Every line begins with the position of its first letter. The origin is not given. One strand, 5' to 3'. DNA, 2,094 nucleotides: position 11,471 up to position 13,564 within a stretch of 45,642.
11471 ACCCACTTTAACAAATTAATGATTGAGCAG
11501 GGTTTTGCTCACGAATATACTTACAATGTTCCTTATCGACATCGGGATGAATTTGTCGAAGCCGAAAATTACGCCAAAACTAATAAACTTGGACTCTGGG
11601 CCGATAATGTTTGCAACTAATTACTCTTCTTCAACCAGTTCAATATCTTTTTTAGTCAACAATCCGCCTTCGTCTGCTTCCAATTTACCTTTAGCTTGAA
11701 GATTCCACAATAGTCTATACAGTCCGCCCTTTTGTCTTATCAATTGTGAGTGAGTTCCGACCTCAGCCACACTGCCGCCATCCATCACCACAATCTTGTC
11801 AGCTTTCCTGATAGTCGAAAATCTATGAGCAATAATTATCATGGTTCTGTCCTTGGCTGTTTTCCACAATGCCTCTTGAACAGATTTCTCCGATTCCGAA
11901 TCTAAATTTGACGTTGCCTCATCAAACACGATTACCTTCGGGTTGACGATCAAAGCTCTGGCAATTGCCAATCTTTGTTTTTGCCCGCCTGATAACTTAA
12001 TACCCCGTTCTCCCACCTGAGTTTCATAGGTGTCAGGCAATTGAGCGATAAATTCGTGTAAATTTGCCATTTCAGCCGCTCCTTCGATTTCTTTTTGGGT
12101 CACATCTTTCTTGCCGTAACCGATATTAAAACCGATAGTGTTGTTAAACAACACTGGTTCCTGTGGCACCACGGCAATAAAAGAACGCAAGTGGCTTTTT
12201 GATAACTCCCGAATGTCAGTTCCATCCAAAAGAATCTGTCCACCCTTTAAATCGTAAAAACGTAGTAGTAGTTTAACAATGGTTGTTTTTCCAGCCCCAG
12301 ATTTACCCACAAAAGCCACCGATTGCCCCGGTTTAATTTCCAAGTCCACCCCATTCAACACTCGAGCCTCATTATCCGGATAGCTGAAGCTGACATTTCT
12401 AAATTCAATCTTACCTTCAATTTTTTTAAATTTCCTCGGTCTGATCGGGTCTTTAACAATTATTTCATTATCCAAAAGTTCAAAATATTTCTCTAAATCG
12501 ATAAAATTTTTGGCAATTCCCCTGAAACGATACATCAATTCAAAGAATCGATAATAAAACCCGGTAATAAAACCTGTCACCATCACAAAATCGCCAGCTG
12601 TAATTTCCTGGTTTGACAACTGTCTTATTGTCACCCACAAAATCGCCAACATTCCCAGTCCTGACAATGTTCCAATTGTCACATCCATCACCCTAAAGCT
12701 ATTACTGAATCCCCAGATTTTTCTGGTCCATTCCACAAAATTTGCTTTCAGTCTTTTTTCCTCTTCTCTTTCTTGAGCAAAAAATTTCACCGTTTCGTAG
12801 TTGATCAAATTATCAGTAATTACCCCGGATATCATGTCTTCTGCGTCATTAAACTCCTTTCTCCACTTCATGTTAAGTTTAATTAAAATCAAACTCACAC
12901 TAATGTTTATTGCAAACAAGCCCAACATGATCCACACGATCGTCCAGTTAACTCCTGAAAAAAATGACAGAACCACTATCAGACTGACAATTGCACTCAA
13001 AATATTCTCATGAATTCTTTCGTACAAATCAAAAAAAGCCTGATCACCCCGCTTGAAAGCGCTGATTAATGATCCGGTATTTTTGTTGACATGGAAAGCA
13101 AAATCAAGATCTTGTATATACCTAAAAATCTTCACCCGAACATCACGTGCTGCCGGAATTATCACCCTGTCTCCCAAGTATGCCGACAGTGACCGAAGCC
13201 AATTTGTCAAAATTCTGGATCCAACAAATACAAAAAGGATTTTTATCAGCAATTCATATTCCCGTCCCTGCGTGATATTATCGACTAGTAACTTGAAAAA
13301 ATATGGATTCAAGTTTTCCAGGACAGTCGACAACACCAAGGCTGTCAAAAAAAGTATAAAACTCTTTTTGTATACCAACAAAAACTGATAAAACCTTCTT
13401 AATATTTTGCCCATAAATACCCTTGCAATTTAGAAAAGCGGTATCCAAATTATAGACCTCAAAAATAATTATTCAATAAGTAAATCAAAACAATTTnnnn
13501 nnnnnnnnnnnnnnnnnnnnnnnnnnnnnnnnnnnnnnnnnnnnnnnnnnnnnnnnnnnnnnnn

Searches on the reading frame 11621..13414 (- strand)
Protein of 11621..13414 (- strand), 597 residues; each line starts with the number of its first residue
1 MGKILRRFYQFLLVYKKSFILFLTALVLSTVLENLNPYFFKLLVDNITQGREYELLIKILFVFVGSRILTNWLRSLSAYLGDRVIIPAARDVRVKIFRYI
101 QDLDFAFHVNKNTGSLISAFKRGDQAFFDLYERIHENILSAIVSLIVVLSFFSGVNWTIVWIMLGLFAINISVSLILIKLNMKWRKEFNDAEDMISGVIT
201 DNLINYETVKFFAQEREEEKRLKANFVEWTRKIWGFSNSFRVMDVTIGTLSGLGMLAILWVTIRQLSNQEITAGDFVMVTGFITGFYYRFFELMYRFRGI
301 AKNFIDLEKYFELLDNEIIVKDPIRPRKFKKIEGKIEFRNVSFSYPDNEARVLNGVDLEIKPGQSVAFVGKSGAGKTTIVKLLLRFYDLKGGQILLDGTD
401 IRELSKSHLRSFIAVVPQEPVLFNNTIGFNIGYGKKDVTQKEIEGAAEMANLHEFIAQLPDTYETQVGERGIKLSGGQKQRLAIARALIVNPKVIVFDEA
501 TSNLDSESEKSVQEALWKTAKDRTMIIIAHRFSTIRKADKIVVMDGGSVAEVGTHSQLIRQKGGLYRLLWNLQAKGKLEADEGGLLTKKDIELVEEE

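Call 66: search_protein_families(library=pfam, proteins=[window:11621-13414:-], max_evalue=0.001)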
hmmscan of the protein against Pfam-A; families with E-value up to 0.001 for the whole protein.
window:11621-13414:- (597 aa): 3 families
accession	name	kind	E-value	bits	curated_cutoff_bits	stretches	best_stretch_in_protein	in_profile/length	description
PF00005.33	ABC_tran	-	2.9e-32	112.6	25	1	353-502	1-137/137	ABC transporter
PF00664.28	ABC_membrane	-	2.2e-27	96.9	28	1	20-286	2-270/274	ABC transporter transmembrane region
PF02463.25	SMC_N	-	4.2e-07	30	40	1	435-543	115-210/220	RecF/RecN/SMC N terminal domain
